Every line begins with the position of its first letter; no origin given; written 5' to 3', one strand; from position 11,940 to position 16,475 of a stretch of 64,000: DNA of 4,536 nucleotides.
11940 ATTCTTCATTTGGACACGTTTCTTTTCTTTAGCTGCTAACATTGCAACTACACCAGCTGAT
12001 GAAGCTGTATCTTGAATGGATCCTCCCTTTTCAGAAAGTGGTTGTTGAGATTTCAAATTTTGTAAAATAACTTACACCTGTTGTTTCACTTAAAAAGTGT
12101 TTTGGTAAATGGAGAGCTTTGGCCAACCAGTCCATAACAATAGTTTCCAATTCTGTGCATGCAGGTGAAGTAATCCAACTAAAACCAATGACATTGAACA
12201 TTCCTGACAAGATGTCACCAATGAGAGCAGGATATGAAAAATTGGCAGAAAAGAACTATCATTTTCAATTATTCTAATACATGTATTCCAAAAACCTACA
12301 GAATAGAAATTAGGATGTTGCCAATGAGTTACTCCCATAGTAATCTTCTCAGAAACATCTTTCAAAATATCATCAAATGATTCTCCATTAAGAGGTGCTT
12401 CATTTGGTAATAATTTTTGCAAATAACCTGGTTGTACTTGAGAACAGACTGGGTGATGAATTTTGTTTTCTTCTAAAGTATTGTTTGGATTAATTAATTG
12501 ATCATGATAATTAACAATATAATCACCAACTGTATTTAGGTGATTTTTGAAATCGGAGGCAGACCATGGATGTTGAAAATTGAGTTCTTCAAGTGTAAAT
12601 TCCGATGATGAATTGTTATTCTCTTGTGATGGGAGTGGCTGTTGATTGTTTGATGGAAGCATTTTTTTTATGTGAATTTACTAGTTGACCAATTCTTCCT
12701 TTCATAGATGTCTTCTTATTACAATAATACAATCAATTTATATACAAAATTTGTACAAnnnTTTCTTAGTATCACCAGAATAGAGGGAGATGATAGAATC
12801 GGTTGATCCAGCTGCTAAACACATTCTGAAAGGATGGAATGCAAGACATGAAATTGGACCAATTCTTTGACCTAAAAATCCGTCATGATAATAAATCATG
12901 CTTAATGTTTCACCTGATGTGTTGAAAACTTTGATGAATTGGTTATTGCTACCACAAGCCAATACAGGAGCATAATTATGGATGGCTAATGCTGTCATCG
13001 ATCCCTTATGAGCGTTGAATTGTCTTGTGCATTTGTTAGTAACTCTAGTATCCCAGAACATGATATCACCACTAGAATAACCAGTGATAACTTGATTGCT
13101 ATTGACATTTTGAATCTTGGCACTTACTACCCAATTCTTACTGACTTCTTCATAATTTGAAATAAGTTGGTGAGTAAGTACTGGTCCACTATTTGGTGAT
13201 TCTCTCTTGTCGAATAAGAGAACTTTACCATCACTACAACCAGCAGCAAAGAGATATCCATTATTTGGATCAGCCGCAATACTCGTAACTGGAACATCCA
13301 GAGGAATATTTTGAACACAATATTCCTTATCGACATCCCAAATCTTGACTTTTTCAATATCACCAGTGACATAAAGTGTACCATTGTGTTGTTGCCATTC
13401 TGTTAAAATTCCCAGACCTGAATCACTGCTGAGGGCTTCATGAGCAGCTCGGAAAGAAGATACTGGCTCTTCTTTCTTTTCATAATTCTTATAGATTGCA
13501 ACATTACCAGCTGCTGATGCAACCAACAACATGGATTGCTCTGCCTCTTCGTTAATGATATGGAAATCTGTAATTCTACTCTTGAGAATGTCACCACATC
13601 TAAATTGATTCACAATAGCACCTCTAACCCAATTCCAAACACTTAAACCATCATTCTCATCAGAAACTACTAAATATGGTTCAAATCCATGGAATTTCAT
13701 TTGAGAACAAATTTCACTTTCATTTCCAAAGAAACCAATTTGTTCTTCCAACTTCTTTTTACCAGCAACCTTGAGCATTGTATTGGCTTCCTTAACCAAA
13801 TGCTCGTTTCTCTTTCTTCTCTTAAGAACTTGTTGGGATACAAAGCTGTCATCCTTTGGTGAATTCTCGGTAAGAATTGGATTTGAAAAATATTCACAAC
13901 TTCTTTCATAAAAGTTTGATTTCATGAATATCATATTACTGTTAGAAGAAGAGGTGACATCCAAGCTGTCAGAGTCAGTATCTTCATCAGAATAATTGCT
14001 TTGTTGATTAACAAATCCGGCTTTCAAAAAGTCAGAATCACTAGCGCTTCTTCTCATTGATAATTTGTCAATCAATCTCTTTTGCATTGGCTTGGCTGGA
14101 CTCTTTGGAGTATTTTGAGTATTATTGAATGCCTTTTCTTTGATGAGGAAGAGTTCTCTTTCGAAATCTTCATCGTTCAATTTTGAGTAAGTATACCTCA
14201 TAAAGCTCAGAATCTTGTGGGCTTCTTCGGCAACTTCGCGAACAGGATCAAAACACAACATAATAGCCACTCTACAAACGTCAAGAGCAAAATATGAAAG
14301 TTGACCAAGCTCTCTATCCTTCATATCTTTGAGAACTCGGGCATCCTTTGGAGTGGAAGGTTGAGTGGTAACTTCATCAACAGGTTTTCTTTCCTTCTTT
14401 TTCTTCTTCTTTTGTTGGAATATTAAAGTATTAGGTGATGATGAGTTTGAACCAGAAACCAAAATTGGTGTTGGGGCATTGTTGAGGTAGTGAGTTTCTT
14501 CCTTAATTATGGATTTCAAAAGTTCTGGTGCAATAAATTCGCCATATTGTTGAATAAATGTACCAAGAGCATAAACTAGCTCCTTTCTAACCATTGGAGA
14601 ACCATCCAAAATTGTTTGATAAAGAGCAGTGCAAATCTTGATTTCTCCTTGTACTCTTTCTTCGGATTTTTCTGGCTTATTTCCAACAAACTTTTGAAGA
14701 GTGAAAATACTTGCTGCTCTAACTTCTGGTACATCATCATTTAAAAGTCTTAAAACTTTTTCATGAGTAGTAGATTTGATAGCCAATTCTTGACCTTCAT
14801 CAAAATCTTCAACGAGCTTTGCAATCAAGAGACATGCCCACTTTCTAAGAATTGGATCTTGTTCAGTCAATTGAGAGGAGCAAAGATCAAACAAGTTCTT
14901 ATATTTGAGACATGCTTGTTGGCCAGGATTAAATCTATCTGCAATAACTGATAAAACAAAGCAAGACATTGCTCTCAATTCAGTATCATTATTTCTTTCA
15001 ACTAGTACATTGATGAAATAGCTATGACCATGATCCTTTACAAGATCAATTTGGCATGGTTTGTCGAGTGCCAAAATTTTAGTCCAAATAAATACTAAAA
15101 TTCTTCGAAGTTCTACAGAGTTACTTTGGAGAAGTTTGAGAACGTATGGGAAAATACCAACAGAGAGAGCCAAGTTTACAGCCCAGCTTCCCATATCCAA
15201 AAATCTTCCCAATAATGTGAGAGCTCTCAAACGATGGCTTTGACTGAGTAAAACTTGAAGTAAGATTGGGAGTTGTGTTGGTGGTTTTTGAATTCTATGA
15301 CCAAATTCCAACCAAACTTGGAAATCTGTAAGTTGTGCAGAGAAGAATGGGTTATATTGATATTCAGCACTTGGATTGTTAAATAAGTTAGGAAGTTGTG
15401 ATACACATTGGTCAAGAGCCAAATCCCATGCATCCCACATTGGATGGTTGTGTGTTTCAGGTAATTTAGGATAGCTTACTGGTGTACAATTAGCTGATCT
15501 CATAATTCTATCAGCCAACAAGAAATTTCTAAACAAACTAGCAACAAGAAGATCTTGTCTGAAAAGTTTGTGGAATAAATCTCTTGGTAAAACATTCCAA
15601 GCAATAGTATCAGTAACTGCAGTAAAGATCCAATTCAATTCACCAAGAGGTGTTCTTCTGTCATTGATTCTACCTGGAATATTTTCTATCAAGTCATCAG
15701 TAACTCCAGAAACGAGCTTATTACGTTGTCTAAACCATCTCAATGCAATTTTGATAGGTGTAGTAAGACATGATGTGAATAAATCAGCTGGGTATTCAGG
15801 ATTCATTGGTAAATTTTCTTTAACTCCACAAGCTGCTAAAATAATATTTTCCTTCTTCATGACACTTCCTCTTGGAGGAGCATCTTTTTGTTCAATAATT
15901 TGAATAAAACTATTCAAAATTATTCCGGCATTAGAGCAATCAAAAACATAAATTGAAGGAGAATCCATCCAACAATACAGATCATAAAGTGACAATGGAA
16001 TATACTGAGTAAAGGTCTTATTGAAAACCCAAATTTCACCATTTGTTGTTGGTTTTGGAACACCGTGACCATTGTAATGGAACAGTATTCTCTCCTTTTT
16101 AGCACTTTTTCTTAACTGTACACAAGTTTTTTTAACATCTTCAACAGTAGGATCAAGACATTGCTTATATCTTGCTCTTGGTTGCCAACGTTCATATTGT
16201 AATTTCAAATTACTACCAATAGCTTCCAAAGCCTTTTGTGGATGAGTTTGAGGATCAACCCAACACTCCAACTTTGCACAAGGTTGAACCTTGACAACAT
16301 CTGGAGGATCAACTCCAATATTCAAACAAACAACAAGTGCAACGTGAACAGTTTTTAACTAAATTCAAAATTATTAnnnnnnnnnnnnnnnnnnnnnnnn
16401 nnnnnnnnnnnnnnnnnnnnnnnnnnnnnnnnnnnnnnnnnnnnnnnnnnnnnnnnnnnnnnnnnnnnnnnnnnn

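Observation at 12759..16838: Raptor N-terminal exon appears as a separate 'acidic protein' ORF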

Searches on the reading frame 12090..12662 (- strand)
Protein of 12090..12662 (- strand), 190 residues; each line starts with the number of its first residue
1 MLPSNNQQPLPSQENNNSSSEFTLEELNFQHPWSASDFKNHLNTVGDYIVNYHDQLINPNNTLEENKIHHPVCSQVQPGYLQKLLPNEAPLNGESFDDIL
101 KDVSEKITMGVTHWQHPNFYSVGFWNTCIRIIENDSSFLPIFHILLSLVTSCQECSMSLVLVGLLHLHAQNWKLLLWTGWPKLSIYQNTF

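Call 35: search_protein_families(library=pfam, proteins=[window:12090-12662:-], max_evalue=0.00001)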
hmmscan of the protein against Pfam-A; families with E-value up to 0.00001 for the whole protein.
window:12090-12662:- (190 aa): 1 family
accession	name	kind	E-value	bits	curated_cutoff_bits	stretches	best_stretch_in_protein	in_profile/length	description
PF00282.25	Pyridoxal_deC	-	1.7e-07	30.8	27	1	78-121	1-44/375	Pyridoxal-dependent decarboxylase conserved domain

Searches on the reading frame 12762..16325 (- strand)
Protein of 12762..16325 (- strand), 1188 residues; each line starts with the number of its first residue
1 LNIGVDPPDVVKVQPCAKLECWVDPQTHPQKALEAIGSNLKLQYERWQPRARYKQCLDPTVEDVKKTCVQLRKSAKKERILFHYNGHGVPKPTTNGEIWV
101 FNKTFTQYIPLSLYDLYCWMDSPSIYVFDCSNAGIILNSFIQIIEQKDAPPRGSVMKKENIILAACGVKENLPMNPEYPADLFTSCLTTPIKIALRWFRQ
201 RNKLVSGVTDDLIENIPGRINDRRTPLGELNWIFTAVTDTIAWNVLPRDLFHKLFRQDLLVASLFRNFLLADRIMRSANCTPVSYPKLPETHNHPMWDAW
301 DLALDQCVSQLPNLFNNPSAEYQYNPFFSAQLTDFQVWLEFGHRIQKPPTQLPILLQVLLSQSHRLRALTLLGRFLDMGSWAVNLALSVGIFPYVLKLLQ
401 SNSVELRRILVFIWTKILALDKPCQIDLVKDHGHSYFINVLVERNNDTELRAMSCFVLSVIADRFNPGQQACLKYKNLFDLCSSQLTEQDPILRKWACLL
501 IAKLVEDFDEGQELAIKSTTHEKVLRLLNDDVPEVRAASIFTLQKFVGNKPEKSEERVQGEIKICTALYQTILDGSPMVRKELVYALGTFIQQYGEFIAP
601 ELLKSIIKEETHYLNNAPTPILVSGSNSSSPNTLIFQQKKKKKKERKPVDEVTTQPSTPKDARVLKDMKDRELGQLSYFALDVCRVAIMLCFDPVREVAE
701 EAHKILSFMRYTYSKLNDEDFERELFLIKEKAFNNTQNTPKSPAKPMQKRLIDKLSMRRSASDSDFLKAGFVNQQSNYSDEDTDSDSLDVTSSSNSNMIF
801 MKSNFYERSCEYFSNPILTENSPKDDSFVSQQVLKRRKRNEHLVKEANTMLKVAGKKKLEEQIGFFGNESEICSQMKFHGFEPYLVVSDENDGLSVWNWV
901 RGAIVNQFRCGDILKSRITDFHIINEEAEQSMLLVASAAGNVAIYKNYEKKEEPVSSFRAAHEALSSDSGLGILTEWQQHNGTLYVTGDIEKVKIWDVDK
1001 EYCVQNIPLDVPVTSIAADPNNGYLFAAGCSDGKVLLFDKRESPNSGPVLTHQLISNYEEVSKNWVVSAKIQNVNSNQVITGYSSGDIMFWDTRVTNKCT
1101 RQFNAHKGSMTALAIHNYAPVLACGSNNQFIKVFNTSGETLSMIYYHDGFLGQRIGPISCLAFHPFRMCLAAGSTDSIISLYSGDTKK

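Call 9: list_cluster_members(proteins=[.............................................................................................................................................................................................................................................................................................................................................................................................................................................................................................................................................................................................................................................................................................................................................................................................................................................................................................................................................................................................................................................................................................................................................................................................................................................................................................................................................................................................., window:16377-16838:-, window:12762-15968:-, window:12762-16325:-, window:17405-18664:-, window:856-2601:+])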
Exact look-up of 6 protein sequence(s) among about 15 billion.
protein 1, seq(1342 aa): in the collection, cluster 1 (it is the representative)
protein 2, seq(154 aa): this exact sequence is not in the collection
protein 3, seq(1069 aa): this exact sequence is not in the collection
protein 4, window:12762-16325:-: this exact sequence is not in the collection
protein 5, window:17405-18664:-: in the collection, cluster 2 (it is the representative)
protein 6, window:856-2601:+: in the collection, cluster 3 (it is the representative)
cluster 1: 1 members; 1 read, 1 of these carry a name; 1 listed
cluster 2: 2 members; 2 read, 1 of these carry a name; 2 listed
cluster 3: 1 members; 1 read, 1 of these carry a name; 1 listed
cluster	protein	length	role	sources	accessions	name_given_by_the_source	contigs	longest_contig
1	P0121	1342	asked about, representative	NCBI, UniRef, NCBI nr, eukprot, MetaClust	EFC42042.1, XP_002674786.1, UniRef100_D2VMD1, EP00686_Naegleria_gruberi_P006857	predicted protein [Naegleria gruberi] | Predicted protein n=1 Tax=Naegleria gruberi TaxID=5762 RepID=D2VMD1_NAEGR | uncharacterized protein NAEGRDRAFT_80526 [Naegleria gruberi]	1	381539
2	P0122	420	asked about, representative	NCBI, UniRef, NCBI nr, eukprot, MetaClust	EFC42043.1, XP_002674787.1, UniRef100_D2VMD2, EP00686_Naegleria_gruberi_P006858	predicted protein [Naegleria gruberi] | Predicted protein n=1 Tax=Naegleria gruberi TaxID=5762 RepID=D2VMD2_NAEGR | uncharacterized protein NAEGRDRAFT_70092 [Naegleria gruberi]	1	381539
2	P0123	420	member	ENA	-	-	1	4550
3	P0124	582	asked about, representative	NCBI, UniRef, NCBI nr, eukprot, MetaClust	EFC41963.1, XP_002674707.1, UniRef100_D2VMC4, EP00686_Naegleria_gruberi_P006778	predicted protein [Naegleria gruberi] | Predicted protein n=1 Tax=Naegleria gruberi TaxID=5762 RepID=D2VMC4_NAEGR | uncharacterized protein NAEGRDRAFT_70084 [Naegleria gruberi]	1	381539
